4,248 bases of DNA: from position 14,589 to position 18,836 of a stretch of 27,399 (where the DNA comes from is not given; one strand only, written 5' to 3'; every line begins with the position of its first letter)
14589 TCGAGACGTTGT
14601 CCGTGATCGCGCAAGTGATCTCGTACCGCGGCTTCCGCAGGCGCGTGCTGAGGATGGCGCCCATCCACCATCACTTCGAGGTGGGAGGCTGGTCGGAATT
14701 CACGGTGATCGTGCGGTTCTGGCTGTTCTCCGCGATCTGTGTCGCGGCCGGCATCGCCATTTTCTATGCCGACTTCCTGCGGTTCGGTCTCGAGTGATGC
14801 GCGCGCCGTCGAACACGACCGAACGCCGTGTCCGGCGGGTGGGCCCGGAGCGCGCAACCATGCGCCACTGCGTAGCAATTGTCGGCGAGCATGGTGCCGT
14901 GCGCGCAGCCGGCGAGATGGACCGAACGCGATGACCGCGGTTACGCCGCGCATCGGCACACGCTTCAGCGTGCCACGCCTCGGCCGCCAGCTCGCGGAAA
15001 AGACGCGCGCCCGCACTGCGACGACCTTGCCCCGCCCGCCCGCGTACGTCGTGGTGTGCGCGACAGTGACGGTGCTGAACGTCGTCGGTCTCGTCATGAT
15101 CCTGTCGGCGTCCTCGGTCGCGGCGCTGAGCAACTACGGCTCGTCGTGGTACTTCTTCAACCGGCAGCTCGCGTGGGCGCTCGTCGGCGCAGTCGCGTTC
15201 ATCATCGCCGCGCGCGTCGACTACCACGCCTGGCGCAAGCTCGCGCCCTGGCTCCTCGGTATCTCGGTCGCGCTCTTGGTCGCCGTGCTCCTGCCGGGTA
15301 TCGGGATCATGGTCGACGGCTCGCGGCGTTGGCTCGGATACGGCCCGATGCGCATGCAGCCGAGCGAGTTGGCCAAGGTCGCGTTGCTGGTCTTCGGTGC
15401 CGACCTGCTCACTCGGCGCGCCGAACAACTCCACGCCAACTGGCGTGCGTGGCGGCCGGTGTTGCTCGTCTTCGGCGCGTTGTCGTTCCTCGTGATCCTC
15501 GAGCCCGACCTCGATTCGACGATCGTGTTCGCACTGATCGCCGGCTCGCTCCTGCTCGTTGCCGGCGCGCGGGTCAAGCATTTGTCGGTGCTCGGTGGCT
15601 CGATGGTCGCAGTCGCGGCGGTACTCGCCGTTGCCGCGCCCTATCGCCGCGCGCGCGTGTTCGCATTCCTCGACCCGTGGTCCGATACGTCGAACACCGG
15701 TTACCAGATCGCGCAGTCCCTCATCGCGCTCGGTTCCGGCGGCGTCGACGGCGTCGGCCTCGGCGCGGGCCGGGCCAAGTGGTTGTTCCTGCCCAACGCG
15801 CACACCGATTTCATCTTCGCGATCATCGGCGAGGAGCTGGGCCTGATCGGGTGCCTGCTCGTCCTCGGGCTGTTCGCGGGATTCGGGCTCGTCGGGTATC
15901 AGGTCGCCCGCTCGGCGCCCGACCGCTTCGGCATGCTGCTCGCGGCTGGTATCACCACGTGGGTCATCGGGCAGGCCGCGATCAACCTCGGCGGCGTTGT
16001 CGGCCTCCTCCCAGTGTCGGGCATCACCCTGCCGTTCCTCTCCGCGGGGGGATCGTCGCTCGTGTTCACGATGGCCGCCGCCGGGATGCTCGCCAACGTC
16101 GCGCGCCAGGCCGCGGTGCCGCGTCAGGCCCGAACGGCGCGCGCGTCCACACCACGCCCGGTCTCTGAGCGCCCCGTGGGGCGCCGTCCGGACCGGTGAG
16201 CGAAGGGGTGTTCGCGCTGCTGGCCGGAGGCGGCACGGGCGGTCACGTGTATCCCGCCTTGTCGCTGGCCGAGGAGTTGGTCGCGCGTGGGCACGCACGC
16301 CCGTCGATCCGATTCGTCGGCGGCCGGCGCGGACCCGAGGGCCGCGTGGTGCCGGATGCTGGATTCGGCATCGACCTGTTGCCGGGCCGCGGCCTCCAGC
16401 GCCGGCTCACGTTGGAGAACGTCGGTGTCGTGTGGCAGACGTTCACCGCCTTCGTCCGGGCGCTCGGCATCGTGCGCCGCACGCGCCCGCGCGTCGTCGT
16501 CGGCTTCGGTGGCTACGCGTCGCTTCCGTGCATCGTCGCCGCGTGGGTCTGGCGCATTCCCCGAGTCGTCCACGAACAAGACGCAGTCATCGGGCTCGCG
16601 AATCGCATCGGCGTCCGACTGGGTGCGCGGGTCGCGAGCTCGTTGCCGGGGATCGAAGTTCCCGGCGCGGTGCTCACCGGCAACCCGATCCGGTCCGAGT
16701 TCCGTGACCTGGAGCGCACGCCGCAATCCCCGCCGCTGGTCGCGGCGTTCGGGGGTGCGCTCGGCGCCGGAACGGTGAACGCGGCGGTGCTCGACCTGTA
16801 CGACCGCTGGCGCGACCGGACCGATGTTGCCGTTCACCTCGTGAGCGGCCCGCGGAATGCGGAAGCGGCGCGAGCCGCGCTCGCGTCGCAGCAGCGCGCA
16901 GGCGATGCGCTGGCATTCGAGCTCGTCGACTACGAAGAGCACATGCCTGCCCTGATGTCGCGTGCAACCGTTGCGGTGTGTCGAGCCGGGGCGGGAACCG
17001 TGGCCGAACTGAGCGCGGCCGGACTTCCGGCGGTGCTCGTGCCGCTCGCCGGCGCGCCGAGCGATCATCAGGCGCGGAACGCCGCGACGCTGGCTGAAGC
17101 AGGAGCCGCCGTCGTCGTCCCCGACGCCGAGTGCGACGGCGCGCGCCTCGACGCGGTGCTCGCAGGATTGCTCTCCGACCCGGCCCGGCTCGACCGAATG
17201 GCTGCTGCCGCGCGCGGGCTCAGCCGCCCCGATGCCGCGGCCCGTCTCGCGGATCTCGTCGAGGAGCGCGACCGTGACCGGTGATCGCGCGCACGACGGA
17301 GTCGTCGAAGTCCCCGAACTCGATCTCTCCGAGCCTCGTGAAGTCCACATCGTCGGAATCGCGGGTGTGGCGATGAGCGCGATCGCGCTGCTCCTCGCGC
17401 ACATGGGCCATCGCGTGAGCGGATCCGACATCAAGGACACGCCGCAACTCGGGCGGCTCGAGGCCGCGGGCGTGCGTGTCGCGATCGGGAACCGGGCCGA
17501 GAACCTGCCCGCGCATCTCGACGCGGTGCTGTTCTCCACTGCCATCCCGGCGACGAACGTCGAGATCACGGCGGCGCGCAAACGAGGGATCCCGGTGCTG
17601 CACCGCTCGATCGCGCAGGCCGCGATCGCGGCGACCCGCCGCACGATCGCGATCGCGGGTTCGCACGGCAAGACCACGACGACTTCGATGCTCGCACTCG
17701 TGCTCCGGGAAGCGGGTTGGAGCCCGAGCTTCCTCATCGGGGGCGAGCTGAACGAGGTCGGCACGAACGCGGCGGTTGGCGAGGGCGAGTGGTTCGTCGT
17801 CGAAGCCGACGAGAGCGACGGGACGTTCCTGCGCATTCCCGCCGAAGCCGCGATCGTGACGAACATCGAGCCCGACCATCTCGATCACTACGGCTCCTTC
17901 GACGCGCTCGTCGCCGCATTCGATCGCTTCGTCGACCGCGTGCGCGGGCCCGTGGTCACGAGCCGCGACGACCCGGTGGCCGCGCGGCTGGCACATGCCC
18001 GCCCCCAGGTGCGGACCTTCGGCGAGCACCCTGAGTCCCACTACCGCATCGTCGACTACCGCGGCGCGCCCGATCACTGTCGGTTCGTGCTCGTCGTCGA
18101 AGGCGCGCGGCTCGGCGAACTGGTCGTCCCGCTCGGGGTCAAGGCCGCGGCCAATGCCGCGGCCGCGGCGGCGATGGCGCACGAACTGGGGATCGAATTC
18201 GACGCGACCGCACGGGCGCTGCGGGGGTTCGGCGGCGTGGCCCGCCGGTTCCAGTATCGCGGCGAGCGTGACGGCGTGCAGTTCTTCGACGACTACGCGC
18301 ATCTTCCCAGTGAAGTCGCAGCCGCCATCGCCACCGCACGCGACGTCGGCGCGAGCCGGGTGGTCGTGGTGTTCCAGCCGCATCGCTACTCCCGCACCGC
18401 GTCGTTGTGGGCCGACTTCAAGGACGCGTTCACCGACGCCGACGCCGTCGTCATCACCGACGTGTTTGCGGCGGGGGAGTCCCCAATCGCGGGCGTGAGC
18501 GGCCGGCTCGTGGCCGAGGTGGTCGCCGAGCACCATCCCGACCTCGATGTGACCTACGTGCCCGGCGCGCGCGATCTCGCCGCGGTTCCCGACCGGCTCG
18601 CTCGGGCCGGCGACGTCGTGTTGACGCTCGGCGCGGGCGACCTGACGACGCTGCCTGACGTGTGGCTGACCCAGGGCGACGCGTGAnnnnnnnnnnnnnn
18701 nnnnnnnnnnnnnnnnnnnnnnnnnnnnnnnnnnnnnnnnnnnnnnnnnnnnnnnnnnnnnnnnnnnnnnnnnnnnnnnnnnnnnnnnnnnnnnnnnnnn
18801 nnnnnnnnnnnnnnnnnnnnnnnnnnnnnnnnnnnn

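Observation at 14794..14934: murD is missing from the dcw cluster; a doubly coupled mini-ORF fills its slot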

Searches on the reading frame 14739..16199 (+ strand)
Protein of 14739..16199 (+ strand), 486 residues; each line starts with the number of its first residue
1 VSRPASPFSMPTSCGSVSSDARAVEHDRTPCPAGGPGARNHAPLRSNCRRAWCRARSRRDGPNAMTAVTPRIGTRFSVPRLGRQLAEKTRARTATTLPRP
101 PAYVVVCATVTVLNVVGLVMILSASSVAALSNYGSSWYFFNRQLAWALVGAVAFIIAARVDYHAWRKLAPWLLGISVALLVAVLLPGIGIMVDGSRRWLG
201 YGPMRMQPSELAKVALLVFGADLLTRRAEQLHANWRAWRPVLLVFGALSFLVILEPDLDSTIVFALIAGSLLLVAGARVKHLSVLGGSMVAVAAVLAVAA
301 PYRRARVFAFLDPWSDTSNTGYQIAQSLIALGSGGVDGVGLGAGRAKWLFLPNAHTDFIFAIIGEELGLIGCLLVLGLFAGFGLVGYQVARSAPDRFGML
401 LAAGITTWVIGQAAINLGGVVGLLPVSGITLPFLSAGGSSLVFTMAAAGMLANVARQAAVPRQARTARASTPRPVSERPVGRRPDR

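Call 3: search_protein_families(library=pfam, proteins=[window:14739-16199:+])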
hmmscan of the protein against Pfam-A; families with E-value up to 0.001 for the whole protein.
window:14739-16199:+ (486 aa): 1 family
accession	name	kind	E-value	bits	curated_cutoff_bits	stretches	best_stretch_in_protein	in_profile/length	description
PF01098.24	FTSW_RODA_SPOVE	-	6.2e-109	364.7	26.4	1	107-458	5-354/356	Cell cycle protein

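Call 16: search_protein_families(library=ncbifam, proteins=[window:14931-16199:+], max_evalue=0.01)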
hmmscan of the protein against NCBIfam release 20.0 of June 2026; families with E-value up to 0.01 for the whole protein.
window:14931-16199:+ (422 aa): 6 families
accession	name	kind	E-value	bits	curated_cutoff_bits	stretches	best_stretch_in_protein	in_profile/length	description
TIGR02614.1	ftsW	equivalog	5.8e-118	394.1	337.5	1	41-393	3-356/357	putative lipid II flippase FtsW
TIGR02615.1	spoVE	exception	2e-103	346.6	448.8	1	40-392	3-354/354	stage V sporulation protein E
TIGR02210.1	rodA_shape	equivalog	3.2e-86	289.7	336.7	1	42-393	4-355/357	rod shape-determining protein RodA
NF008042.0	PRK10774.1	equivalog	6.6e-67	226.2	493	1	48-392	45-390/405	cell division protein FtsW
NF008060.0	PRK10794.1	equivalog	3.2e-51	174.4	590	1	51-390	21-359/370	peptidoglycan glycosyltransferase MrdB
NF037961.1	RodA_shape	subfamily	7e-38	131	150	2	255-379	271-397/415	rod shape-determining protein RodA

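Call 40: find_related_loci(query=window:14931-16199:+, collection=metagenome_contigs, flank=2500)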
Query window:14931-16199:+ (422 aa) in metagenome_contigs; peptide patterns used: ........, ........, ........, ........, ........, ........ (x = any residue, [..] = any of these).
600 stretches matched a pattern (row limit reached: there are more); 550 encode a relative of the query (tblastn E <= 1e-3); the best 80 are kept; 80 distinct loci.
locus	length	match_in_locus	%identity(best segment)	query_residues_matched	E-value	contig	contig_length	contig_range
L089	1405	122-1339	67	7-422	5e-176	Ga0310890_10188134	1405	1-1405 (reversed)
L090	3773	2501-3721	62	1-408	4e-155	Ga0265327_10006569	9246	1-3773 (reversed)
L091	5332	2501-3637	64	8-395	2e-150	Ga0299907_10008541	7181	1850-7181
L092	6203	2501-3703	68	1-397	3e-150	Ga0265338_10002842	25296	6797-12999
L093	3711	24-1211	65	1-393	3e-153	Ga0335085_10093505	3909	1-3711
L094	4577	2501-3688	65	1-393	3e-149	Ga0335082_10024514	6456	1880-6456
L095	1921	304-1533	63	1-409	2e-159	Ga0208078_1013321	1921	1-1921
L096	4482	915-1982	66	35-390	7e-150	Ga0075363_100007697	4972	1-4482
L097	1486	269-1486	61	1-407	4e-161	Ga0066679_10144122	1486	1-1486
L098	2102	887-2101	61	1-410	1e-154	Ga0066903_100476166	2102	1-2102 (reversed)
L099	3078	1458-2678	62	1-408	3e-150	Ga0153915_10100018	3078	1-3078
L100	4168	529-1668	61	22-401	1e-143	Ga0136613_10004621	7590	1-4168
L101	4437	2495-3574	66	35-394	5e-145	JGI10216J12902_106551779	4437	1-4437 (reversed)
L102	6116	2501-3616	65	35-404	9e-142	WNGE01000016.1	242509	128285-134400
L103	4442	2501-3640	66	35-410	2e-141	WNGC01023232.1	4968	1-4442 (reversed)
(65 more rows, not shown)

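Call 41: find_homologous_proteins(query=window:14931-16199:+, max_evalue=1e-100)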
Query window:14931-16199:+ (422 aa): 2248 proteins with E <= 1e-100 among 8000 candidates; the best 120 are listed.
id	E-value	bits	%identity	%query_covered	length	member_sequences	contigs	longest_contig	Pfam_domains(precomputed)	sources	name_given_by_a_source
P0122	1.8e-265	898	100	100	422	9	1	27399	PF01098.25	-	-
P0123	3.9e-195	667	79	95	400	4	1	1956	PF01098.25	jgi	jgi:cell division protein FtsW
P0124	1.5e-192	658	79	93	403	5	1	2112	PF01098.25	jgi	jgi:cell division protein FtsW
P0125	4.0e-190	650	78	93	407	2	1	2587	PF01098.25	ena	-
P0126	8.8e-190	649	76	96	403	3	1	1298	PF01098.25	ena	-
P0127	1.2e-186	639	73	99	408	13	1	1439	PF01098.25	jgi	jgi:cell division protein FtsW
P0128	1.7e-186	638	77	93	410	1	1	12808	PF01098.25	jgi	jgi:cell division protein FtsW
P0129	1.0e-185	636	75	96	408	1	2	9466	PF01098.25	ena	-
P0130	1.1e-185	636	75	96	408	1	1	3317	PF01098.25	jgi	jgi:cell division protein FtsW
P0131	1.4e-185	635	75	96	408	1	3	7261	PF01098.25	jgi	jgi:cell division protein FtsW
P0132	2.5e-185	634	75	96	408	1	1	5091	PF01098.25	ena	-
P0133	3.0e-185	634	72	100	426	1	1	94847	PF01098.25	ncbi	ncbi:MAG: putative lipid II flippase FtsW [Actinomycetota bacterium]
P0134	3.5e-185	634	75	96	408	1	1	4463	PF01098.25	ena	-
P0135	3.9e-185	634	74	96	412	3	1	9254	PF01098.25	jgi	jgi:cell division protein FtsW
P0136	7.6e-185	633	76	93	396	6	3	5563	PF01098.25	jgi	-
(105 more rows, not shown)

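Call 43: find_encoding_contigs(protein=P0247, flank=3000, max_places=3)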
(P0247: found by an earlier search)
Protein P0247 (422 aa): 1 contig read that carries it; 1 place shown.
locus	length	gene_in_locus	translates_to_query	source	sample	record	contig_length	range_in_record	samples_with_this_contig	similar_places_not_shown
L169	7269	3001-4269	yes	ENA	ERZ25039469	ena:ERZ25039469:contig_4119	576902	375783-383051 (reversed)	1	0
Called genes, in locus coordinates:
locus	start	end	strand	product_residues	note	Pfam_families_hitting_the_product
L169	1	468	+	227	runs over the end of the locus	PF02875:Mur_ligase_C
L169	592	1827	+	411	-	PF08245:Mur_ligase_M, PF02875:Mur_ligase_C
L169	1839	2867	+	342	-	PF10555:MraY_sig1 (weak), PF00953:Glycos_transf_4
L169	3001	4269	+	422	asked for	PF01098:FTSW_RODA_SPOVE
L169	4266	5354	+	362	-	PF03033:Glyco_transf_28, PF04101:Glyco_tran_28_C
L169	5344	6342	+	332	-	PF01225:Mur_ligase, PF08245:Mur_ligase_M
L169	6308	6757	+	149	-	PF02875:Mur_ligase_C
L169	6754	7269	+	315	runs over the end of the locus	PF01565:FAD_binding_4, PF02873:MurB_C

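Call 44: find_encoding_contigs(protein=P0248, flank=3000, max_places=3)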
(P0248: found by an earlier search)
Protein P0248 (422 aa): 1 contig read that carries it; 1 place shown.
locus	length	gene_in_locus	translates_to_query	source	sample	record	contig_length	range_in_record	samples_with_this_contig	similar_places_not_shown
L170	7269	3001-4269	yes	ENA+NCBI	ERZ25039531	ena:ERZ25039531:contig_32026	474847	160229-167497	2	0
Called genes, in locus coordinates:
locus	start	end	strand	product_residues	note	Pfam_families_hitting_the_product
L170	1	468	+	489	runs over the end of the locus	PF01225:Mur_ligase (weak), PF08245:Mur_ligase_M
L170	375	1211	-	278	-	-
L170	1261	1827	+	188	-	PF02875:Mur_ligase_C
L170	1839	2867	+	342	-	PF10555:MraY_sig1 (weak), PF00953:Glycos_transf_4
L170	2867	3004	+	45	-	-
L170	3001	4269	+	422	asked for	PF01098:FTSW_RODA_SPOVE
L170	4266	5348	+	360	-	PF03033:Glyco_transf_28, PF04101:Glyco_tran_28_C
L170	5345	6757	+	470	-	PF01225:Mur_ligase, PF08245:Mur_ligase_M, PF02875:Mur_ligase_C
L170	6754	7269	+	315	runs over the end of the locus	PF01565:FAD_binding_4, PF02873:MurB_C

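Call 45: find_encoding_contigs(protein=P0249, flank=3000, max_places=3)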
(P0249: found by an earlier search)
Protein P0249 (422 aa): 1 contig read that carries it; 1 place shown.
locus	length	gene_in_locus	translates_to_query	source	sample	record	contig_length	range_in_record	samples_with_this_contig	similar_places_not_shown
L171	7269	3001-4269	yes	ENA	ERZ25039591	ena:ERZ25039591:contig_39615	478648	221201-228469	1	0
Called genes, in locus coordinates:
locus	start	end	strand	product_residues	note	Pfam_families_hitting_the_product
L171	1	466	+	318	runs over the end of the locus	PF08245:Mur_ligase_M, PF02875:Mur_ligase_C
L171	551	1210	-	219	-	-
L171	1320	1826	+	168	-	PF02875:Mur_ligase_C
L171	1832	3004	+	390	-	PF10555:MraY_sig1 (weak), PF00953:Glycos_transf_4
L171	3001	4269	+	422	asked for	PF01098:FTSW_RODA_SPOVE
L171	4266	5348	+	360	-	PF03033:Glyco_transf_28, PF04101:Glyco_tran_28_C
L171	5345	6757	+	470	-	PF01225:Mur_ligase, PF08245:Mur_ligase_M, PF02875:Mur_ligase_C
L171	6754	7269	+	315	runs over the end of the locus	PF01565:FAD_binding_4, PF02873:MurB_C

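Call 46: find_encoding_contigs(protein=P0242, flank=3000, max_places=4)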
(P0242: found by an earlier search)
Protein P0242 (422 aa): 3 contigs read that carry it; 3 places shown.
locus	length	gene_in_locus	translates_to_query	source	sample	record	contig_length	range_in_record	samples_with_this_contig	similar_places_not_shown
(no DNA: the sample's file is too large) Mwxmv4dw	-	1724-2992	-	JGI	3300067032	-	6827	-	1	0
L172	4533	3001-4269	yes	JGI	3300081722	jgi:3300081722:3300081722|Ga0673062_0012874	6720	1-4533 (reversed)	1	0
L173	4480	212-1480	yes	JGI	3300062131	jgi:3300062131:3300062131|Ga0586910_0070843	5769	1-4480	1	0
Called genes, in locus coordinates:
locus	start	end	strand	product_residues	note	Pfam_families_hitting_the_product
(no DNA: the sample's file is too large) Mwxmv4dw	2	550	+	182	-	?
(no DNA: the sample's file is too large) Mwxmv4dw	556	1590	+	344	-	PF10555:MraY_sig1 (weak), PF00953:Glycos_transf_4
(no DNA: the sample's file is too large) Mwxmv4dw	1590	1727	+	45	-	-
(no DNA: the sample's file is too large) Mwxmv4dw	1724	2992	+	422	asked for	PF01098:FTSW_RODA_SPOVE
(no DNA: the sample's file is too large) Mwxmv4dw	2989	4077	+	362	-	PF03033:Glyco_transf_28, PF04101:Glyco_tran_28_C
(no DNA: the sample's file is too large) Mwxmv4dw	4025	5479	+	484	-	PF01225:Mur_ligase, PF08245:Mur_ligase_M, PF02875:Mur_ligase_C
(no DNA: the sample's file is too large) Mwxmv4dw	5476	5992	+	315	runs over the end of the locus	PF01565:FAD_binding_4, PF02873:MurB_C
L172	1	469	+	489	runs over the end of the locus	PF01225:Mur_ligase (weak), PF08245:Mur_ligase_M, PF02875:Mur_ligase_C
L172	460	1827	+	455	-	PF08245:Mur_ligase_M, PF02875:Mur_ligase_C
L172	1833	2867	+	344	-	PF10555:MraY_sig1 (weak), PF00953:Glycos_transf_4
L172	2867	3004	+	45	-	-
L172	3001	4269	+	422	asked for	PF01098:FTSW_RODA_SPOVE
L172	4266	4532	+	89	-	?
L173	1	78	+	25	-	?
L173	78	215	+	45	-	-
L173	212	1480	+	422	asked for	PF01098:FTSW_RODA_SPOVE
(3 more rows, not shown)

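Call 47: find_encoding_contigs(protein=P0244, flank=3000, max_places=3)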
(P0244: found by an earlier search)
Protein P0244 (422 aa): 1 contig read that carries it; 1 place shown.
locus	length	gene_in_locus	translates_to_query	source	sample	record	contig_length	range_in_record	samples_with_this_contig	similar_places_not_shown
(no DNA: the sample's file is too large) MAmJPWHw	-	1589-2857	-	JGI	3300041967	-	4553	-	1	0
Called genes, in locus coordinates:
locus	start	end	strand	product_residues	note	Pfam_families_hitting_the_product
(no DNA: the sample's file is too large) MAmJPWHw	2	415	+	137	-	?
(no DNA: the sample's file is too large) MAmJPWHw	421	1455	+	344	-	PF10555:MraY_sig1 (weak), PF00953:Glycos_transf_4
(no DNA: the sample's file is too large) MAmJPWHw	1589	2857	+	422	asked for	PF01098:FTSW_RODA_SPOVE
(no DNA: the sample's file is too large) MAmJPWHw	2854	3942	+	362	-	PF03033:Glyco_transf_28, PF04101:Glyco_tran_28_C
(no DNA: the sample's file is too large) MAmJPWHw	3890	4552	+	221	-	?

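Call 48: find_encoding_contigs(protein=P0245, flank=3000, max_places=3)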
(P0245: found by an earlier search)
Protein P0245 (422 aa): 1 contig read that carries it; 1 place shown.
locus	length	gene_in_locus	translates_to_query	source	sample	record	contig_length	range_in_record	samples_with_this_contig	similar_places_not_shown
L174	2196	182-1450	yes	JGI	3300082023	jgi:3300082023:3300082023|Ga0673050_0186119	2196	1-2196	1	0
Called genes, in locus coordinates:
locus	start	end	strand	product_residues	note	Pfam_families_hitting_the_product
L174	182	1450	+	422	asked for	PF01098:FTSW_RODA_SPOVE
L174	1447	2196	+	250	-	?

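Call 49: find_encoding_contigs(protein=P0246, flank=3000, max_places=3)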
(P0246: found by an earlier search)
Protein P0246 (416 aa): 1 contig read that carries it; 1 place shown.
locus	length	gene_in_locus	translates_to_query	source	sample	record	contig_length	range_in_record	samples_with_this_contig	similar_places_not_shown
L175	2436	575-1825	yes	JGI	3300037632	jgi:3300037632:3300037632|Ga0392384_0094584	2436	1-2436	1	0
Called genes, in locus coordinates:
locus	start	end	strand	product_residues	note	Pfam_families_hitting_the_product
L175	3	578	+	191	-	?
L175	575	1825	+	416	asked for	PF01098:FTSW_RODA_SPOVE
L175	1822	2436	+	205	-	?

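Call 51: search_protein_families(library=ncbifam, proteins=[L175:3-578:+])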
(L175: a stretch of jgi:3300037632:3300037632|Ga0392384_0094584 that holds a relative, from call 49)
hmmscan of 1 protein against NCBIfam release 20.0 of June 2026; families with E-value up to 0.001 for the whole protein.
L175:3-578:+ (191 aa): 6 families
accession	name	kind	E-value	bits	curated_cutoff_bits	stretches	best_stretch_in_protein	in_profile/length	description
TIGR01087.1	murD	equivalog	7.2e-49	167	211.95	1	13-179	271-440/441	UDP-N-acetylmuramoyl-L-alanine--D-glutamate ligase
NF008896.0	PRK11929.1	equivalog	2.1e-09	35.8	1023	1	11-153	786-940/965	bifunctional UDP-N-acetylmuramoyl-L-alanyl-D-glutamate--2,6-diaminopimelate ligase MurE/UDP-N-acetylmuramoyl-tripeptide--D-alanyl-D-alanine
TIGR01082.1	murC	equivalog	3.3e-06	26.5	335.1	1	14-72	272-329/449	UDP-N-acetylmuramate--L-alanine ligase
TIGR01143.1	murF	subfamily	8.5e-05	21.7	288.6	1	14-81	253-319/418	UDP-N-acetylmuramoyl-tripeptide--D-alanyl-D-alanine ligase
NF008041.0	PRK10773.1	equivalog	0.00018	20.4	551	1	14-79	282-347/453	UDP-N-acetylmuramoyl-tripeptide--D-alanyl-D-alanine ligase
NF053646.1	pMurD1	equivalog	0.00036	19.3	610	0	16-81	285-349/465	pseudomurein biosynthesis peptide ligase pMurD1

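Call 79: find_encoding_contigs(protein=P0254, flank=3000, max_places=3)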
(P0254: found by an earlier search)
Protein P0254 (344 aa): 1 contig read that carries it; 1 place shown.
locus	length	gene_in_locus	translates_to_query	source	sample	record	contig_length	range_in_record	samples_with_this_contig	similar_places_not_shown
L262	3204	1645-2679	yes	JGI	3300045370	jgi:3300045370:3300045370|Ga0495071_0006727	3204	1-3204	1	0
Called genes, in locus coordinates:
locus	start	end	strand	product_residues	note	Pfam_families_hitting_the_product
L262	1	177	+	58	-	?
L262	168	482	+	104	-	-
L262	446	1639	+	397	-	PF08245:Mur_ligase_M, PF02875:Mur_ligase_C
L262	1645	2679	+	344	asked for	PF10555:MraY_sig1 (weak), PF00953:Glycos_transf_4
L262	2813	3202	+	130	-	?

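Call 80: find_encoding_contigs(protein=P0257, flank=3000, max_places=3)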
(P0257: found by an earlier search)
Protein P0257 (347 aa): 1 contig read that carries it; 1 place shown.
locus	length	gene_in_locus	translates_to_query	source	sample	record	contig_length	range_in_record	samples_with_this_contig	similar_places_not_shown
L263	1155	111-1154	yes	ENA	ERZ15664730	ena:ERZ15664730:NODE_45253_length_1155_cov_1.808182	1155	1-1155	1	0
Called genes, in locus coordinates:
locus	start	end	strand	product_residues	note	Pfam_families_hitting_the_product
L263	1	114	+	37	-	?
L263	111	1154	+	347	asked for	PF10555:MraY_sig1 (weak), PF00953:Glycos_transf_4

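Call 81: find_encoding_contigs(protein=P0252, flank=3000, max_places=3)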
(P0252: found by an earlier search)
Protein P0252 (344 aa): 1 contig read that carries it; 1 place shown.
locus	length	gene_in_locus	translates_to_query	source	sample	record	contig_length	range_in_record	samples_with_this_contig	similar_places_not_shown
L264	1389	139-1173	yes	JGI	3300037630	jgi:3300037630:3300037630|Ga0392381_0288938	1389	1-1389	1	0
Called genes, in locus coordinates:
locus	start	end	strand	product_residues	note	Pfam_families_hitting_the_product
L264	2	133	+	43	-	?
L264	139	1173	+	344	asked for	PF10555:MraY_sig1 (weak), PF00953:Glycos_transf_4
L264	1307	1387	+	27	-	?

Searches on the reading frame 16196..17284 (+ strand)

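Call 3: search_protein_families(library=pfam, proteins=[window:16196-17284:+])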
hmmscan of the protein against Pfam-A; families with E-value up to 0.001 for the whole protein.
window:16196-17284:+ (362 aa): 4 families
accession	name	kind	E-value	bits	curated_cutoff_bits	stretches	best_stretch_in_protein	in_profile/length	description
PF03033.26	Glyco_transf_28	-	1.8e-32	112.7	26.2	1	8-147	2-138/139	Glycosyltransferase family 28 N-terminal domain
PF04101.22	Glyco_tran_28_C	-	3.7e-31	108.8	22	1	184-350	4-165/166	Glycosyltransferase family 28 C-terminal domain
PF06722.18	EryCIII-like_C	-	0.00011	22.6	31.7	1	250-335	41-122/145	Erythromycin biosynthesis protein CIII-like, C-terminal domain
PF13579.12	Glyco_trans_4_4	-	0.00031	21.5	29.7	1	18-135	4-109/158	Glycosyl transferase 4-like domain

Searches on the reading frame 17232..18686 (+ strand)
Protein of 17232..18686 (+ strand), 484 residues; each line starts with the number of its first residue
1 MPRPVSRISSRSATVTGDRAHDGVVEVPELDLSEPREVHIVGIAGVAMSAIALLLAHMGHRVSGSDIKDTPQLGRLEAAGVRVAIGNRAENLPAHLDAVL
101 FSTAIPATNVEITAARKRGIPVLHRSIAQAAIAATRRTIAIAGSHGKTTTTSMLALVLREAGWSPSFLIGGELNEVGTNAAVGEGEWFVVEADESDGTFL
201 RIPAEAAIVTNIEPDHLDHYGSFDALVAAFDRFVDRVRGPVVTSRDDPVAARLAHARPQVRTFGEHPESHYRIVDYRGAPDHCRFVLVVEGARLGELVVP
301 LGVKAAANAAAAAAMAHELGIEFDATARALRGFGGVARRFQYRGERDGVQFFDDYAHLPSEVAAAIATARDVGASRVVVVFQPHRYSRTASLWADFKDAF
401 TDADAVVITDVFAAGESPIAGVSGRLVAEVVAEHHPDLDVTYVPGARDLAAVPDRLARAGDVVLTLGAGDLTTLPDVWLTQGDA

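Call 3: search_protein_families(library=pfam, proteins=[window:17232-18686:+])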
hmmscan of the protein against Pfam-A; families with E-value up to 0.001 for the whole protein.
window:17232-18686:+ (484 aa): 3 families
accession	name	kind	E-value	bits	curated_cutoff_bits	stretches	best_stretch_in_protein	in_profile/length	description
PF01225.30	Mur_ligase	-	2.5e-22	79.5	21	1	37-136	1-94/95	Mur ligase family, catalytic domain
PF08245.18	Mur_ligase_M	-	3.5e-21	76.5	24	1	141-316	1-200/200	Mur ligase middle domain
PF02875.26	Mur_ligase_C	-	5.6e-18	66.4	28.4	1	338-469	1-127/127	Mur ligase, glutamate ligase domain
